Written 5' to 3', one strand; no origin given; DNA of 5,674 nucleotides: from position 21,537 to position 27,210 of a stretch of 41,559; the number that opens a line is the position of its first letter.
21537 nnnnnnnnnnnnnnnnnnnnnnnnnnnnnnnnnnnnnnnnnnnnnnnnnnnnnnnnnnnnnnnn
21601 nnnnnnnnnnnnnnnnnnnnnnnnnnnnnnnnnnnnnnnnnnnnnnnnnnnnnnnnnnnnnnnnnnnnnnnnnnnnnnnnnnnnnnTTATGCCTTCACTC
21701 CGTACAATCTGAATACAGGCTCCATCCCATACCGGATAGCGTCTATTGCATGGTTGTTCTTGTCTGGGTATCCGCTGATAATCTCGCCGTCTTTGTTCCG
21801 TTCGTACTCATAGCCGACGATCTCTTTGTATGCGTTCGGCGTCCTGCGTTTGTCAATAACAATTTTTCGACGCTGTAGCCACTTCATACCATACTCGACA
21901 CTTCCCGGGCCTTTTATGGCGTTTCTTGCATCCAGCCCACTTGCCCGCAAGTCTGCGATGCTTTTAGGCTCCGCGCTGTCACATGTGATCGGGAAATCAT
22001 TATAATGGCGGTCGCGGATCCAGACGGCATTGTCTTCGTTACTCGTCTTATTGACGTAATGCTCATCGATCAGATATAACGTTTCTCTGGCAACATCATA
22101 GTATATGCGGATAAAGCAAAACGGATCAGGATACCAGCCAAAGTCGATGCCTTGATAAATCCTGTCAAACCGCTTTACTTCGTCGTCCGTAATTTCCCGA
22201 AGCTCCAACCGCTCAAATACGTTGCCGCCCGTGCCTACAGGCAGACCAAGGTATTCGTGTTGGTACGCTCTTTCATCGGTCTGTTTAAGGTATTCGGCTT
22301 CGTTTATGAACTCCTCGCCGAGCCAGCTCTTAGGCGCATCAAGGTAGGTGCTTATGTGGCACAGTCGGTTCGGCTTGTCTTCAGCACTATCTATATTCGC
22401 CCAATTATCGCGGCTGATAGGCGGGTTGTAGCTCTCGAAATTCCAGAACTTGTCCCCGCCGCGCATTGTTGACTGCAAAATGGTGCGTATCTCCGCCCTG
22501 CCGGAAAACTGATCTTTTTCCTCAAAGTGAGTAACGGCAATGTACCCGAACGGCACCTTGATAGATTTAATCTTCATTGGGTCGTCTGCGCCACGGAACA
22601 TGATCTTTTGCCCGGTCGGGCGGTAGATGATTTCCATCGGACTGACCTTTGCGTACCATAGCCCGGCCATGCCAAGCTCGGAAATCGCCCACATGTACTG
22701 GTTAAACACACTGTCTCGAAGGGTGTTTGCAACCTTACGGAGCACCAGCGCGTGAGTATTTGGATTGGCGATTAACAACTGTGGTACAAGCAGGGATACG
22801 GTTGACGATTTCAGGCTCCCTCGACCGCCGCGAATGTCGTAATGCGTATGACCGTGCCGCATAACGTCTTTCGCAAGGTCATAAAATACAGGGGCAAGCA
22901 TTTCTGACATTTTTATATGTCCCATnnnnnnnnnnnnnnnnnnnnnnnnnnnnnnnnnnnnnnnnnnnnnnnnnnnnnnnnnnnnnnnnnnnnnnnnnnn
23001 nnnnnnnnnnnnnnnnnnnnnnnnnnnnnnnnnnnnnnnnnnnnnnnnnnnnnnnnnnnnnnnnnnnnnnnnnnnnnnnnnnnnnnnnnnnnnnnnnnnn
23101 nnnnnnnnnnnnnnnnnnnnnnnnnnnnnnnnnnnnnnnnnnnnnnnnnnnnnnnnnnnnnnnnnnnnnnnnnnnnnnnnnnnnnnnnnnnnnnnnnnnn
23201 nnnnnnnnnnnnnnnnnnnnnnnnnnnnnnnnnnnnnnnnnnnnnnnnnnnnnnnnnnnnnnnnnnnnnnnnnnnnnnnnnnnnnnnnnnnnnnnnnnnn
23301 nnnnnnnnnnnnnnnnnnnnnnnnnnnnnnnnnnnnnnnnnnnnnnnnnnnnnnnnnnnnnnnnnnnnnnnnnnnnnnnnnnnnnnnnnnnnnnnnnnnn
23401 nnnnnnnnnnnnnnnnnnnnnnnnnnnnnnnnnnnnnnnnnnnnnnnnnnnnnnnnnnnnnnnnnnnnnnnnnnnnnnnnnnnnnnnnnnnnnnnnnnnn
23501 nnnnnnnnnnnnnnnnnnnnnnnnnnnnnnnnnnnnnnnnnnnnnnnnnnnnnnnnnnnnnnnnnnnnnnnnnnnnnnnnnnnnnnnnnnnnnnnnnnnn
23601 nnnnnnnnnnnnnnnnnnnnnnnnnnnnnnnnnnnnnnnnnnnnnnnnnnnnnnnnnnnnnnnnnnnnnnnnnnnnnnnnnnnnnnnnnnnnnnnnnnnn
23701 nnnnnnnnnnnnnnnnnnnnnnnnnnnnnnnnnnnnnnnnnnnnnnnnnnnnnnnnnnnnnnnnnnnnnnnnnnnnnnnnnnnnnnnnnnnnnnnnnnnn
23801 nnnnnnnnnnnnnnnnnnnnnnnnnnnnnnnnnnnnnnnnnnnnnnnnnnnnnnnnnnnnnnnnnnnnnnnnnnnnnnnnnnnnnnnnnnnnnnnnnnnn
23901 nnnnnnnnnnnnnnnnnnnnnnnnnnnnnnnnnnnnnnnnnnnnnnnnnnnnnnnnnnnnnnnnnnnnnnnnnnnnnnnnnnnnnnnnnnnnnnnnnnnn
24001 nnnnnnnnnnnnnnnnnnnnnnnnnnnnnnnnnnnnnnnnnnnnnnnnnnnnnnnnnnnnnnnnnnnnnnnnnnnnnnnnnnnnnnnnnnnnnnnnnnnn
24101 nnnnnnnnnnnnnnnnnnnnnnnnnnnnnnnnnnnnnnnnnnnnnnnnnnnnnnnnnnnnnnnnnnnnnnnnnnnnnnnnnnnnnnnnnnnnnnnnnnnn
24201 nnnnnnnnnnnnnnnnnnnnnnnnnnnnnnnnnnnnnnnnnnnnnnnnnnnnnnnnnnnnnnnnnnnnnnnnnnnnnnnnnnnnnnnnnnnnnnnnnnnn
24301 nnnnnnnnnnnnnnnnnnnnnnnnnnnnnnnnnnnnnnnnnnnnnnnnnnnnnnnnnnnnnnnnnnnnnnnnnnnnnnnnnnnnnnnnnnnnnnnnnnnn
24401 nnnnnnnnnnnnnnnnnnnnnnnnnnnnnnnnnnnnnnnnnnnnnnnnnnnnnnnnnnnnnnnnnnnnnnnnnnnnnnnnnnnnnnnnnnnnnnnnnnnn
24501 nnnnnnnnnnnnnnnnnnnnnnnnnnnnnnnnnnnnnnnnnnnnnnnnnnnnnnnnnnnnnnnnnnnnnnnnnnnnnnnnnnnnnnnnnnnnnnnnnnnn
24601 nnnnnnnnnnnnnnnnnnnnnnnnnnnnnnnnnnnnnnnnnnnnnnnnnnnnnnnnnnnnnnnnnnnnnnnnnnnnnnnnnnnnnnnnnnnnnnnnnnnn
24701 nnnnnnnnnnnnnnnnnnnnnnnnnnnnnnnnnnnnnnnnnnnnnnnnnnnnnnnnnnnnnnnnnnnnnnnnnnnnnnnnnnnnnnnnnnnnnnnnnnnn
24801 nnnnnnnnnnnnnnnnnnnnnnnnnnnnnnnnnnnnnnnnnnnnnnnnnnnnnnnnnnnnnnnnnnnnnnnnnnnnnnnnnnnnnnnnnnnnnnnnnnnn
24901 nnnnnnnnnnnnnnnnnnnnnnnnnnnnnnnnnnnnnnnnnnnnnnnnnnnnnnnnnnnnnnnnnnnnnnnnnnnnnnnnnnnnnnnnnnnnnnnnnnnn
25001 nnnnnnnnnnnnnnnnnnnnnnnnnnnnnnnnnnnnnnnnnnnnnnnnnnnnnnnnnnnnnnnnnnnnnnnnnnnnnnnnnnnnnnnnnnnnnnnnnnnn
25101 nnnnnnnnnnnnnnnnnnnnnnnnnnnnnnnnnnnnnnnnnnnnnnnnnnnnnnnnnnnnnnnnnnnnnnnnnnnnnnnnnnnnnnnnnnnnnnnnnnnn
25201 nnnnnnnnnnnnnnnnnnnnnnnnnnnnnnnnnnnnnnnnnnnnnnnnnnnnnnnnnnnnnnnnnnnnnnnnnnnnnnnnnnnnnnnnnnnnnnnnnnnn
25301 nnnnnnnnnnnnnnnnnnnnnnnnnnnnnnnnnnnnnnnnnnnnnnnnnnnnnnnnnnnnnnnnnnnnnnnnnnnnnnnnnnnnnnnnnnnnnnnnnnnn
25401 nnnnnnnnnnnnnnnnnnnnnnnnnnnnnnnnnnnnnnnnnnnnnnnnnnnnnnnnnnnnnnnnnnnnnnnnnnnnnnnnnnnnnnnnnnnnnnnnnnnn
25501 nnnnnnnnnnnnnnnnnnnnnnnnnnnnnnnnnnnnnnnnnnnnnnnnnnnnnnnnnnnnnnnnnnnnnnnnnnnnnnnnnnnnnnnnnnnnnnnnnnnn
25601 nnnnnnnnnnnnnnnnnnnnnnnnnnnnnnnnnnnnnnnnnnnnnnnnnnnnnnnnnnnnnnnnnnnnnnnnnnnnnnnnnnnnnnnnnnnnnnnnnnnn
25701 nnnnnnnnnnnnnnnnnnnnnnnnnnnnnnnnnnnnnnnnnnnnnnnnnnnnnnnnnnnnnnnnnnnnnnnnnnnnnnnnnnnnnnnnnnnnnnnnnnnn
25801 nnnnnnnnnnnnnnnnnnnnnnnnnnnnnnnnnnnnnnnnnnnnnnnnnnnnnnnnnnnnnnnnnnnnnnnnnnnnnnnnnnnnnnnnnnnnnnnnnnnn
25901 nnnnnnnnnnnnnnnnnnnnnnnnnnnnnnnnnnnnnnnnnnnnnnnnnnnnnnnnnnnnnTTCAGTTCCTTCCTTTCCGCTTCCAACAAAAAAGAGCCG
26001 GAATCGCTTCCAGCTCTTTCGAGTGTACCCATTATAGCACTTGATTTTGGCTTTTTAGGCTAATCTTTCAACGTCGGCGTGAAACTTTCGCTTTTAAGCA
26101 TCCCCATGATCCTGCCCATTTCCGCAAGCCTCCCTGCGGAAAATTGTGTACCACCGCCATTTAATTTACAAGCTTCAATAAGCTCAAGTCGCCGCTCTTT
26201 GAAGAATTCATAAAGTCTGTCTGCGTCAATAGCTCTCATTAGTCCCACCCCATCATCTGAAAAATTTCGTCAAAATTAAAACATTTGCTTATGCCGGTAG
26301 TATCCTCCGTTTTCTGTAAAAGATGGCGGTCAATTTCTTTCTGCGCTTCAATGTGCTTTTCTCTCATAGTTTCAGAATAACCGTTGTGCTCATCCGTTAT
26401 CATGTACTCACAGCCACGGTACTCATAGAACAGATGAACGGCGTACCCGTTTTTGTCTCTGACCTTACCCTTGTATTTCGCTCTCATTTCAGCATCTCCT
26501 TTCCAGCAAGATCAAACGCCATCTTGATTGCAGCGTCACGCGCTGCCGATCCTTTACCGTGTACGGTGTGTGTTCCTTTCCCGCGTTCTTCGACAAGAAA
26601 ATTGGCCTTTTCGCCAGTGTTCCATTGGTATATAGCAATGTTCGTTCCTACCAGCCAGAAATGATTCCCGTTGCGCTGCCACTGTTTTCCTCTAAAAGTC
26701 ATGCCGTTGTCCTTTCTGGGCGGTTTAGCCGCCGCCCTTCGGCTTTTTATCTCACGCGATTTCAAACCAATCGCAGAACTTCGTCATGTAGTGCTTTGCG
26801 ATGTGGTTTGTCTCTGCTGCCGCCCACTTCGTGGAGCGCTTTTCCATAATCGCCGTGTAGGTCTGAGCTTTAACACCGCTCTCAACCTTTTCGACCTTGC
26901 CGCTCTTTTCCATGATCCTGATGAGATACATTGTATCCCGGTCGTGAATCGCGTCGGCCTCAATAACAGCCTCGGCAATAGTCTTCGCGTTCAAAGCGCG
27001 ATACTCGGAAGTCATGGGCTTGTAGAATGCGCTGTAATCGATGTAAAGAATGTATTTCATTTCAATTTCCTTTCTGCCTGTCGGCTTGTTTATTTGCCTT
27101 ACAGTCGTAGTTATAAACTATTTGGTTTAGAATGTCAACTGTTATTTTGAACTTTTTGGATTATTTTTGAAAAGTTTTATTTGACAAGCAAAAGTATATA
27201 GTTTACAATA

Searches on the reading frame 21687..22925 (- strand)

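Call 21: search_protein_families(library=phrogs, proteins=[window:21687-22925:-], max_evalue=0.001)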
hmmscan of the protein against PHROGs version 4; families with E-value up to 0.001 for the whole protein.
window:21687-22925:- (412 aa): 8 families
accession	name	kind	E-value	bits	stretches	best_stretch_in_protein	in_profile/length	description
phrog_3717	-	head and packaging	3.5e-48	165.4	1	8-272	5-268/277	terminase large subunit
phrog_5653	-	head and packaging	3.9e-42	145.2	1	232-402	6-178/199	terminase large subunit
phrog_2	-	head and packaging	1.6e-40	140.7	1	20-406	272-594/807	terminase large subunit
phrog_18557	-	head and packaging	1.3e-27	96.7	1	334-406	2-75/88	terminase large subunit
phrog_6672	-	head and packaging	4.3e-26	92.2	1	281-404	5-129/145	terminase large subunit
phrog_8711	-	head and packaging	8.3e-14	52.5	1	20-88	19-87/89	terminase large subunit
phrog_10250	-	head and packaging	3e-08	34.7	1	214-405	3-216/228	terminase large subunit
phrog_38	-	head and packaging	1.5e-05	24.8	1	199-292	484-588/760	terminase large subunit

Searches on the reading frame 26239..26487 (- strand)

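Call 16: search_protein_families(library=pfam, proteins=[window:26239-26487:-], max_evalue=0.01)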
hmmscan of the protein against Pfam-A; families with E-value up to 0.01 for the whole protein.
window:26239-26487:- (82 aa): 0 families

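Call 17: search_protein_families(library=phrogs, proteins=[window:26239-26487:-], max_evalue=0.01)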
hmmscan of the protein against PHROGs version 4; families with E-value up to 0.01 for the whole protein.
window:26239-26487:- (82 aa): 1 family
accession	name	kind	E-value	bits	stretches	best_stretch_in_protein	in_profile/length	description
phrog_14567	-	unknown function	0.0099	16.8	0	46-77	2-34/67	-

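Call 37: search_protein_families(library=ncbifam, proteins=[window:26239-26487:-], max_evalue=0.01)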
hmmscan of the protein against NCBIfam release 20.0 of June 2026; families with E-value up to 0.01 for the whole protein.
window:26239-26487:- (82 aa): 0 families

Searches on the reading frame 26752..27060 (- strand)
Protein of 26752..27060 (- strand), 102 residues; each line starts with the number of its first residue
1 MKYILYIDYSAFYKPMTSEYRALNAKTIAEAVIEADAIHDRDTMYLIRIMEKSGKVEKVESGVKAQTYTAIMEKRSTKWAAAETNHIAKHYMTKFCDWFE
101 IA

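Call 16: search_protein_families(library=pfam, proteins=[window:26752-27060:-], max_evalue=0.01)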
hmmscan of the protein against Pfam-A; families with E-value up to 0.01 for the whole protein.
window:26752-27060:- (102 aa): 0 families

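Call 17: search_protein_families(library=phrogs, proteins=[window:26752-27060:-], max_evalue=0.01)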
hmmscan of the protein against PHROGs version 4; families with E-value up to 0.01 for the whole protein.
window:26752-27060:- (102 aa): 1 family
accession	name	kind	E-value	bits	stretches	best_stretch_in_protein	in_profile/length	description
phrog_37083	-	unknown function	1.3e-17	65.1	1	2-94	4-98/122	-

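Call 37: search_protein_families(library=ncbifam, proteins=[window:26752-27060:-], max_evalue=0.01)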
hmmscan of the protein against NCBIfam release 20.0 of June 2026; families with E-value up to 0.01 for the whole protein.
window:26752-27060:- (102 aa): 0 families
